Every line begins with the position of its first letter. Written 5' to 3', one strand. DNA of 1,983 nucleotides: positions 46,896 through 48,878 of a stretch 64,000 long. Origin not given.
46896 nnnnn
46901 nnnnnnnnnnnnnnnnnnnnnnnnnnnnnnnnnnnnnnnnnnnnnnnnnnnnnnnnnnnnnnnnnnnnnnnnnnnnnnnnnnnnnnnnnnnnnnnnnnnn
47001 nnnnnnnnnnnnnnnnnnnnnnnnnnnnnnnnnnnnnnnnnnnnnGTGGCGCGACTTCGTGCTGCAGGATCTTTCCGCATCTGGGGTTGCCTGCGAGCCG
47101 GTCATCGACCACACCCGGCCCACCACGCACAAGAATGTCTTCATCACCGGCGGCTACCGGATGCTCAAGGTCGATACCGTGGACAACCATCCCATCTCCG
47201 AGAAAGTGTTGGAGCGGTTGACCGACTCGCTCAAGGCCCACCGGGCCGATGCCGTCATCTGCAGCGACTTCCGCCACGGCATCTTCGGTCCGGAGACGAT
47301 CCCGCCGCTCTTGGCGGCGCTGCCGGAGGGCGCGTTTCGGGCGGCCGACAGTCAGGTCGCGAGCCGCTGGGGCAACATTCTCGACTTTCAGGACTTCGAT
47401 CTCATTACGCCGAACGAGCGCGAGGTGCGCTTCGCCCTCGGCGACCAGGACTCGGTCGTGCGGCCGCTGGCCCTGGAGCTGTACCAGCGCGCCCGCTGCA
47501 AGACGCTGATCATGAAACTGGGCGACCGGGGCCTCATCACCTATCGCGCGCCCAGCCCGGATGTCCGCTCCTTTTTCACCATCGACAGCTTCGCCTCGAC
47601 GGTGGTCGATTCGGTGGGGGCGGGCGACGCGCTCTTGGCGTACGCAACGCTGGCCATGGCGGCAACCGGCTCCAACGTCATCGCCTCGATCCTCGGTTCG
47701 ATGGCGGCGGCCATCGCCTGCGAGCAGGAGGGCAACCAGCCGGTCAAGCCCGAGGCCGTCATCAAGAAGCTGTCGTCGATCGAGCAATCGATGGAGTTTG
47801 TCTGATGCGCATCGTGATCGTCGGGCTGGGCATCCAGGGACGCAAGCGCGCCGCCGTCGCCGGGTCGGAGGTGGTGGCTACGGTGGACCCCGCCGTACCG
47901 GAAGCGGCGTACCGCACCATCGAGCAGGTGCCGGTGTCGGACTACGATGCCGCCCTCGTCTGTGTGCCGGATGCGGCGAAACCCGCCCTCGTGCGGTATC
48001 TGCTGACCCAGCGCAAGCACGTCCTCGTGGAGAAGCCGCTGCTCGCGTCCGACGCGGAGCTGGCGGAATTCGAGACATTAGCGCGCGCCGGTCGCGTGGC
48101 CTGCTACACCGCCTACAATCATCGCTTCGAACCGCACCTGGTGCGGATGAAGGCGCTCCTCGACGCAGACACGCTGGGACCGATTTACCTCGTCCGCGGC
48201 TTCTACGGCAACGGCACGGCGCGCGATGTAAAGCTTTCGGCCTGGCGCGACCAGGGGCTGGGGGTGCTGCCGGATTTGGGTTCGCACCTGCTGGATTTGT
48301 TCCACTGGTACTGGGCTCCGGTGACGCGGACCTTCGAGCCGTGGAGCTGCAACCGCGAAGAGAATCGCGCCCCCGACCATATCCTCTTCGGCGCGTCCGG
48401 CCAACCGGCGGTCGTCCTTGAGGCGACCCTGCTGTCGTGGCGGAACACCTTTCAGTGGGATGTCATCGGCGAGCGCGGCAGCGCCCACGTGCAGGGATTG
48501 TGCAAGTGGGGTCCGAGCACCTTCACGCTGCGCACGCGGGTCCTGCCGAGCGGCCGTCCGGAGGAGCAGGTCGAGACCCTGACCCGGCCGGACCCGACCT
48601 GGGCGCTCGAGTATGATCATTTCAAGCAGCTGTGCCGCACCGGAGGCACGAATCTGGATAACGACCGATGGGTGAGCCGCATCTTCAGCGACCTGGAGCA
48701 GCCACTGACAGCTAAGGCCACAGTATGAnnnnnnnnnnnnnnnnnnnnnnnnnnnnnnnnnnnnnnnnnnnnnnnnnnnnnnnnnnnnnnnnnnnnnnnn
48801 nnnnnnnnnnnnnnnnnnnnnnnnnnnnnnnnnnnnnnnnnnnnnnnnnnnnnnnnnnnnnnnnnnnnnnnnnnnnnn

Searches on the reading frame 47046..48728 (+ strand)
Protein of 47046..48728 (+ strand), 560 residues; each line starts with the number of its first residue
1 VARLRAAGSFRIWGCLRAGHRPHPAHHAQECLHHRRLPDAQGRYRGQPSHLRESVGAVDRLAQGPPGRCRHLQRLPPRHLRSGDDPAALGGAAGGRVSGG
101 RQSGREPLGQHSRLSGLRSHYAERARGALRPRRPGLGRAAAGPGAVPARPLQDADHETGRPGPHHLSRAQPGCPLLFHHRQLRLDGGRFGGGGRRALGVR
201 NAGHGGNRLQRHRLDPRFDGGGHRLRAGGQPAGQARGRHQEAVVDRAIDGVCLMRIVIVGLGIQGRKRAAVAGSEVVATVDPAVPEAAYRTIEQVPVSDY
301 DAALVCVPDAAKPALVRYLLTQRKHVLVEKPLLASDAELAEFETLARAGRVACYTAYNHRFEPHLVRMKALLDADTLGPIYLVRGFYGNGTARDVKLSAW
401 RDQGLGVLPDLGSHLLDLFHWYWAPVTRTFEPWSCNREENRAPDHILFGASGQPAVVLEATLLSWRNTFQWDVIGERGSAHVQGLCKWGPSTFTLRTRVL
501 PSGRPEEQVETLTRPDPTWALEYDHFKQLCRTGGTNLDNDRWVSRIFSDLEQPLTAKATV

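Call 32: search_protein_families(library=pfam, proteins=[window:47046-48728:+])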
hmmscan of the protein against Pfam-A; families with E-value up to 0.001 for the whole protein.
window:47046-48728:+ (560 aa): 3 families
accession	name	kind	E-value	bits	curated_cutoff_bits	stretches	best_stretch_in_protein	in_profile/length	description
PF22725.1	GFO_IDH_MocA_C3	-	3.2e-10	40.5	27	1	367-480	3-123/124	GFO/IDH/MocA C-terminal domain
PF01408.29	GFO_IDH_MocA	-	1.4e-07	32.7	24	1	255-352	2-115/120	Oxidoreductase family, NAD-binding Rossmann fold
PF02894.22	GFO_IDH_MocA_C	-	0.00027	21.3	22.9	1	369-421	1-56/218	Oxidoreductase family, C-terminal alpha/beta domain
